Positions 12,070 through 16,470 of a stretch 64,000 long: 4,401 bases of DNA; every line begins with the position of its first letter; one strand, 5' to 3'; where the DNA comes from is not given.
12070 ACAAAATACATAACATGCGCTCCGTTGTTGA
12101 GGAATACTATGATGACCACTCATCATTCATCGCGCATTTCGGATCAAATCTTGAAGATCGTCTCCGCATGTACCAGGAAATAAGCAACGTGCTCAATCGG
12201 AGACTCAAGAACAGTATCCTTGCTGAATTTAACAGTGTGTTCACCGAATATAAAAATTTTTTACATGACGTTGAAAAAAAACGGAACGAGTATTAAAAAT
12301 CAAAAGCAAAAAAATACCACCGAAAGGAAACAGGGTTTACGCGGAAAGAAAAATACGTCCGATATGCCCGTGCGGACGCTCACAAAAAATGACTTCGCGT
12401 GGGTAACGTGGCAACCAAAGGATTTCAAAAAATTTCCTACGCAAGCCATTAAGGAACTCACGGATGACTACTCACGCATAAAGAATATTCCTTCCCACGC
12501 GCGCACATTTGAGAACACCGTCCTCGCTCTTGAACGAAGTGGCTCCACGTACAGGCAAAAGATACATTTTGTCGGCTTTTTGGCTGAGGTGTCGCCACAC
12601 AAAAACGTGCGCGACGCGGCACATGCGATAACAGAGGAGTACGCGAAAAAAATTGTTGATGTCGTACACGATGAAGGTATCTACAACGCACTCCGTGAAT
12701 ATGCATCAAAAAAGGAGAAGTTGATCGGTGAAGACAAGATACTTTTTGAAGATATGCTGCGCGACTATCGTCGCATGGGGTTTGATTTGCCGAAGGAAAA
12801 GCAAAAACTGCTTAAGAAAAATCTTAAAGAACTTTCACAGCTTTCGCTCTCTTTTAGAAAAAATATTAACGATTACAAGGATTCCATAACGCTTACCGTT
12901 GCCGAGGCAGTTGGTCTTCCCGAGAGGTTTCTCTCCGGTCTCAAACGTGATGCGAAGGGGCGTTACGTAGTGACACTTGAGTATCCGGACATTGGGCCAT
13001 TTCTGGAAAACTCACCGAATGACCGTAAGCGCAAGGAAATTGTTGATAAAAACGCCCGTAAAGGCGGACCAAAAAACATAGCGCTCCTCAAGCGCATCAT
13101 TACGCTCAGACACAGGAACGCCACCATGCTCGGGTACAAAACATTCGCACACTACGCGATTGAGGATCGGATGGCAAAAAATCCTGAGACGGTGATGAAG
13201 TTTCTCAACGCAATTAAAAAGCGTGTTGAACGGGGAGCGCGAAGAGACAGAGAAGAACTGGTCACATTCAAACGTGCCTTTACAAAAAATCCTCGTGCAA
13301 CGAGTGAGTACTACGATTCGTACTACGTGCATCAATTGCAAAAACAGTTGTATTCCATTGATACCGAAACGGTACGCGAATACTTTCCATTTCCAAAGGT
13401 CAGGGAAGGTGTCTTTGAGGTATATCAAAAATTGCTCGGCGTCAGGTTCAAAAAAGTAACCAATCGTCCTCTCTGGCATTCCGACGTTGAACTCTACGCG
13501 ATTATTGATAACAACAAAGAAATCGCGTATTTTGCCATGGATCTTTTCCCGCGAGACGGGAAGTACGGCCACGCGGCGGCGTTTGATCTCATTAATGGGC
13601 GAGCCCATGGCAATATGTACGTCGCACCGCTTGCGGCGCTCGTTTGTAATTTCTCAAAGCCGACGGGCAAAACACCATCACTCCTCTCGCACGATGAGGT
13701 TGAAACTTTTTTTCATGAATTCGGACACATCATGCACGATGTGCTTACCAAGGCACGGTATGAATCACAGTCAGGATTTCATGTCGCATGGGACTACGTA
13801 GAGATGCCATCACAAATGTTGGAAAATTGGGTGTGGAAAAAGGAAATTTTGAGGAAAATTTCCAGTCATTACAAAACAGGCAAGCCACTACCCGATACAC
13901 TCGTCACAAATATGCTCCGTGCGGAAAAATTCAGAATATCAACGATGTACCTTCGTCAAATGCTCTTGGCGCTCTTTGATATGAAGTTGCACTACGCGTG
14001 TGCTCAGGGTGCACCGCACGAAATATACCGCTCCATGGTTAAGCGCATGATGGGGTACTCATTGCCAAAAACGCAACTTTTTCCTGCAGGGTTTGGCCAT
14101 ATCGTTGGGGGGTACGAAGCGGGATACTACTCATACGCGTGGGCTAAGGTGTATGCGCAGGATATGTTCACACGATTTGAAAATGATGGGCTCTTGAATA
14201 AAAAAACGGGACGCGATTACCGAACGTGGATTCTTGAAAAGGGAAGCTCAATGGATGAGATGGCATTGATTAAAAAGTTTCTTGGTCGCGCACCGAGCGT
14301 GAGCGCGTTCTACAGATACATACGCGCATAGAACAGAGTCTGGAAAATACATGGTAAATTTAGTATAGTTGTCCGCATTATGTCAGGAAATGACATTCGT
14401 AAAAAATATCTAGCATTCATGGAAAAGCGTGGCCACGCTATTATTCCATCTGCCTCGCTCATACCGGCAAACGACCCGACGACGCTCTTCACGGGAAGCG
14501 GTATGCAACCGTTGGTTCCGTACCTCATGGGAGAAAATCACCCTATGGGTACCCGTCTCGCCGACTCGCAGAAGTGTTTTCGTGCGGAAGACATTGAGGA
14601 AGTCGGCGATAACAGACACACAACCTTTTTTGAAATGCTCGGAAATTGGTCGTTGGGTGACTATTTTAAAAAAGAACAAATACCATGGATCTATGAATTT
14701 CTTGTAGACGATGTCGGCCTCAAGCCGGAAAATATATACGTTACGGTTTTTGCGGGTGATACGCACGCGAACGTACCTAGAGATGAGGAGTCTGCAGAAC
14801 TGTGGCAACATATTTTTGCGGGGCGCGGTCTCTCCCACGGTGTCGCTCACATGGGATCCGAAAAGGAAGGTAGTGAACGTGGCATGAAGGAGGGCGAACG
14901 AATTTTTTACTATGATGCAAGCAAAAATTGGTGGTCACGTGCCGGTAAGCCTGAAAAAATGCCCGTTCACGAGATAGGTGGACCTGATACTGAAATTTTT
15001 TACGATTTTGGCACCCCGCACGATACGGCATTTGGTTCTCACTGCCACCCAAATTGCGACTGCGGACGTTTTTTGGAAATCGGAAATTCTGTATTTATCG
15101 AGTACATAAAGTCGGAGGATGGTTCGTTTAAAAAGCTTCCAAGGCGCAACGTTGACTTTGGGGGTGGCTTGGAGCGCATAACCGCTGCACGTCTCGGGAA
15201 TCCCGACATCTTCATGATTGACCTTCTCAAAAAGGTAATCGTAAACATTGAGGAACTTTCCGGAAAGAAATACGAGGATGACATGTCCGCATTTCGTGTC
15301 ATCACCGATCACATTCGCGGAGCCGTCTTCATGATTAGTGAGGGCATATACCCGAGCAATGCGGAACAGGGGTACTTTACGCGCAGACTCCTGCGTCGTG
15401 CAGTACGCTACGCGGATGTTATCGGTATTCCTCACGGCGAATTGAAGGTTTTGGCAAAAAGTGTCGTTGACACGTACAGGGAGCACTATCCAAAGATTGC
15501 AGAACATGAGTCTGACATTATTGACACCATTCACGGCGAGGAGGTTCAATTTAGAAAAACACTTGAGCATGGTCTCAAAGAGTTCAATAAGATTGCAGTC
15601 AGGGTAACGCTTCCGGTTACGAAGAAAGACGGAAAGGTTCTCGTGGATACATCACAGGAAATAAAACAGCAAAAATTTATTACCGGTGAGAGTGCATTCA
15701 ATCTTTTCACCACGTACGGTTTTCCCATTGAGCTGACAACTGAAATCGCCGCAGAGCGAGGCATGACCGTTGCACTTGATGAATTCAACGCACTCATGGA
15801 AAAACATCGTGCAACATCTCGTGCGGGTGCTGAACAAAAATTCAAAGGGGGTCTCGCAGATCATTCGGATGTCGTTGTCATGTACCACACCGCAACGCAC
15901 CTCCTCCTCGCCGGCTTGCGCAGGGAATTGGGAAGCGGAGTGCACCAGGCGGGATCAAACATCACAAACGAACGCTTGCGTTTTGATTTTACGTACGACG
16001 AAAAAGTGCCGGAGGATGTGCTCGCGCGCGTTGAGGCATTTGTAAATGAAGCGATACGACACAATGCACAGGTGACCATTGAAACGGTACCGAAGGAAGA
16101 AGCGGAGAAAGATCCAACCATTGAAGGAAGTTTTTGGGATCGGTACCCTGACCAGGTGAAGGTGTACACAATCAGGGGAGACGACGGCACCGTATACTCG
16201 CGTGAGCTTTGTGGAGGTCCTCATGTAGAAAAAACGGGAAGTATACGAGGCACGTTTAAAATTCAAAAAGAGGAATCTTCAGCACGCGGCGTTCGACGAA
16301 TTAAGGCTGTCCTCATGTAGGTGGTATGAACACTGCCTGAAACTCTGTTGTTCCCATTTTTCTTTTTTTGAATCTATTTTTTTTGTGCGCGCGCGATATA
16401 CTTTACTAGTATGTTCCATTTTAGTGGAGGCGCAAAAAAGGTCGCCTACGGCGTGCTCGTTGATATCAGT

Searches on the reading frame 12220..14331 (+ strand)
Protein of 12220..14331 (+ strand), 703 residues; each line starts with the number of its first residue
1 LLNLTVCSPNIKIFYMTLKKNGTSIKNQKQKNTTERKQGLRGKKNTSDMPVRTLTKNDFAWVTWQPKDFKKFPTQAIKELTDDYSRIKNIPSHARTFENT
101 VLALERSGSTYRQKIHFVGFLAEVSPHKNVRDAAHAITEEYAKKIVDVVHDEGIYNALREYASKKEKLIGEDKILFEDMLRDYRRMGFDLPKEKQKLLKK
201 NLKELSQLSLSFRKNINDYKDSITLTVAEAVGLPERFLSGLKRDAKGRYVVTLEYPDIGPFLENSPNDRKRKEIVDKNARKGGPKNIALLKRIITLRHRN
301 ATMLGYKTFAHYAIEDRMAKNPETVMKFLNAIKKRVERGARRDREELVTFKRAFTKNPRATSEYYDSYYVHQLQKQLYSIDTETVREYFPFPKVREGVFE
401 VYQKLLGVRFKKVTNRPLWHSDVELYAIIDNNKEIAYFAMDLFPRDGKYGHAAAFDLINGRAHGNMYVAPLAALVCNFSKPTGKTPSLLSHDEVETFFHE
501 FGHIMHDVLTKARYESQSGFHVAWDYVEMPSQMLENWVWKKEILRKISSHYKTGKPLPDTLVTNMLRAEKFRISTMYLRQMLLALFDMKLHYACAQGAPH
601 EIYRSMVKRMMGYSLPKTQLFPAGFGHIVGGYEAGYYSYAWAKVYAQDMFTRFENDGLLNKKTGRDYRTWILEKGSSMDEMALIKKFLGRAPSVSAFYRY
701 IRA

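Call 88: search_protein_families(library=pfam, proteins=[window:12220-14331:+], max_evalue=0.00001)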
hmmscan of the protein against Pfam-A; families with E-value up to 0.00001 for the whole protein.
window:12220-14331:+ (703 aa): 1 family
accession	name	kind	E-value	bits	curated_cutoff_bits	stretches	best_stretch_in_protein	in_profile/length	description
PF01432.26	Peptidase_M3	-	1.5e-128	430.5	27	1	262-700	2-454/457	Peptidase family M3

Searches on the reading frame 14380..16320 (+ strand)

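Call 88: search_protein_families(library=pfam, proteins=[window:14380-16320:+], max_evalue=0.00001)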
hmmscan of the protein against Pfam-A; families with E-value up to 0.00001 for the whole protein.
window:14380-16320:+ (646 aa): 2 families
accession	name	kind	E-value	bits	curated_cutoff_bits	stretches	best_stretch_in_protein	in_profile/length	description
PF01411.24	tRNA-synt_2c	-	1.4e-113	380.8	30.3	1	5-488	1-436/552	tRNA synthetases class II (A)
PF07973.19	tRNA_SAD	-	3.2e-14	53.1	24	1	593-641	1-43/44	Threonyl and Alanyl tRNA synthetase second additional domain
